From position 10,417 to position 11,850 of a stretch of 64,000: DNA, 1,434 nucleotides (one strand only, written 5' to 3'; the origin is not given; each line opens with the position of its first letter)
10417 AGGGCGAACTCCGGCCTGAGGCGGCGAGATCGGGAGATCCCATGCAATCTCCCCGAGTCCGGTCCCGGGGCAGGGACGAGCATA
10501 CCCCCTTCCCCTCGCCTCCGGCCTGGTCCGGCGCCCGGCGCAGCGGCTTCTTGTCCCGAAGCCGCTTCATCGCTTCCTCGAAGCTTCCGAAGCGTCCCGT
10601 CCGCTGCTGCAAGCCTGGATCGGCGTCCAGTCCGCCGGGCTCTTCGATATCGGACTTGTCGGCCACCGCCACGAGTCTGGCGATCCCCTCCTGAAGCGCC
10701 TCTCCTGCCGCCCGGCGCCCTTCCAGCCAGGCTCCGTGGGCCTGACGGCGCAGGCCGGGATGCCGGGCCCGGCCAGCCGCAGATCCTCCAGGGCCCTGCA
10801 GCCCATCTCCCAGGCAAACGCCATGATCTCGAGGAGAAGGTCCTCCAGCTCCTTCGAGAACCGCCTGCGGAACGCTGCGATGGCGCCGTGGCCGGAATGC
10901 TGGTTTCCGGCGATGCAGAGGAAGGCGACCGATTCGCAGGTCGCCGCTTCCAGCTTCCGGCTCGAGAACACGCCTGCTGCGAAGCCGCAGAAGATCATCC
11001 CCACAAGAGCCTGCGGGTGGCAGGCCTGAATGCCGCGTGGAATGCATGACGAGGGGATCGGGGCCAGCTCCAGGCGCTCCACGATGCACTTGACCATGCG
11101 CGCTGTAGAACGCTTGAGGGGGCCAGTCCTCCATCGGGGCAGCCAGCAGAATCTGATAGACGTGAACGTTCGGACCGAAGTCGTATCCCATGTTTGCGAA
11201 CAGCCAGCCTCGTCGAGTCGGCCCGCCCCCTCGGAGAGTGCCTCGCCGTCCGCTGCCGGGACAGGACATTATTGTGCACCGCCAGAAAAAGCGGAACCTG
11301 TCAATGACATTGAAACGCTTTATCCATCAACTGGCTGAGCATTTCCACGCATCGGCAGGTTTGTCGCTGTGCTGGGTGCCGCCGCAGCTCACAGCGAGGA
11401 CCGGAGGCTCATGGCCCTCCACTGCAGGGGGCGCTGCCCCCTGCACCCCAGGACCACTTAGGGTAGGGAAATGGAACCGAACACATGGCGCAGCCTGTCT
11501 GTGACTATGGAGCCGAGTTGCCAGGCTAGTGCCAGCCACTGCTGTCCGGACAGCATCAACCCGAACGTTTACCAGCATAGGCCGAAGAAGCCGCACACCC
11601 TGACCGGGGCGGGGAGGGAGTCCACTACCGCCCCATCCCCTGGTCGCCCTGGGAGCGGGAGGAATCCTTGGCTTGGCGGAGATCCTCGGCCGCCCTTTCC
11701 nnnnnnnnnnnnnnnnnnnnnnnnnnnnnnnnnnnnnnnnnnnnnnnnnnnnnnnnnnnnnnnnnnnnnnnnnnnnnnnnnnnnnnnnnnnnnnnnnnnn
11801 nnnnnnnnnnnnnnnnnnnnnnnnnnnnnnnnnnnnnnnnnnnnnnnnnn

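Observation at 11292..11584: Three-copy conserved non-coding element with an identical sharp 5' edge at accessory-islet borders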

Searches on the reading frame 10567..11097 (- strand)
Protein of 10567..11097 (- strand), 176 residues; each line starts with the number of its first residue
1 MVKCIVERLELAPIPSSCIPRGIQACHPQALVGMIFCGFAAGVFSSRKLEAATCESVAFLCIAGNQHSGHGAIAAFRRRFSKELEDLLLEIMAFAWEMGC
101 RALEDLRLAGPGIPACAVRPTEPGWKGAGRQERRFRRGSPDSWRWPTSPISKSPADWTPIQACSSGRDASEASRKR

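Call 27: search_protein_families(library=pfam, proteins=[window:10567-11097:-], max_evalue=0.01)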
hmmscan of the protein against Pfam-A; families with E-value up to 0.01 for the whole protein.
window:10567-11097:- (176 aa): 1 family
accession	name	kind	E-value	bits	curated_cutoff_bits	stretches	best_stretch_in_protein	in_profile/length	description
PF05598.16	DUF772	-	1.3e-06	28.7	23.1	1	24-90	3-73/74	Transposase domain (DUF772)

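Call 51: search_protein_families(library=ncbifam, proteins=[window:10567-11097:-], max_evalue=0.001)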
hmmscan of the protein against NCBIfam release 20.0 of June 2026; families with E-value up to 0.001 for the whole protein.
window:10567-11097:- (176 aa): 1 family
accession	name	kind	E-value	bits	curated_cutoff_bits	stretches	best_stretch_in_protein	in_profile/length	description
NF033551.1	transpos_IS1182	equivalog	3.1e-10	39.5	270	1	19-103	46-136/488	IS1182 family transposase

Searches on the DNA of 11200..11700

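Call 16: search_rna_families(source=window, start=11200, end=11700, threshold=evalue, max_evalue=10)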
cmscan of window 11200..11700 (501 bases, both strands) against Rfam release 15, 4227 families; matches with E-value up to 10: 6.
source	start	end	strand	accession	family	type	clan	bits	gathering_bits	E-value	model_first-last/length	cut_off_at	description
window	11281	11335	-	RF00016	SNORD14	Gene; snRNA; snoRNA; CD-box;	-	17.4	64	1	1-111/111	no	Small nucleolar RNA SNORD14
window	11584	11692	+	RF02203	WT1-AS_1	Gene; lncRNA;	-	16.4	40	8.5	1-109/109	no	WT1 antisense RNA conserved region 1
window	11451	11608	-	RF02135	HTT-AS1_2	Gene; lncRNA;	-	15.3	100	6.3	1-175/175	no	HTT antisense RNA 1 conserved region 2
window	11606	11639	-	RF03831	mir-627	Gene; miRNA;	-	13.7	86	9.2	28-61/87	no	mir-627 microRNA precursor family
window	11293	11358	-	RF01929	bxd_1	Gene; lncRNA;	-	13.5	75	1.8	1-86/86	no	Bithoraxoid conserved region 1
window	11208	11253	-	RF01276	sR53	Gene; snRNA; snoRNA; CD-box;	-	10.2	49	8.6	1-60/60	no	Small nucleolar RNA sR53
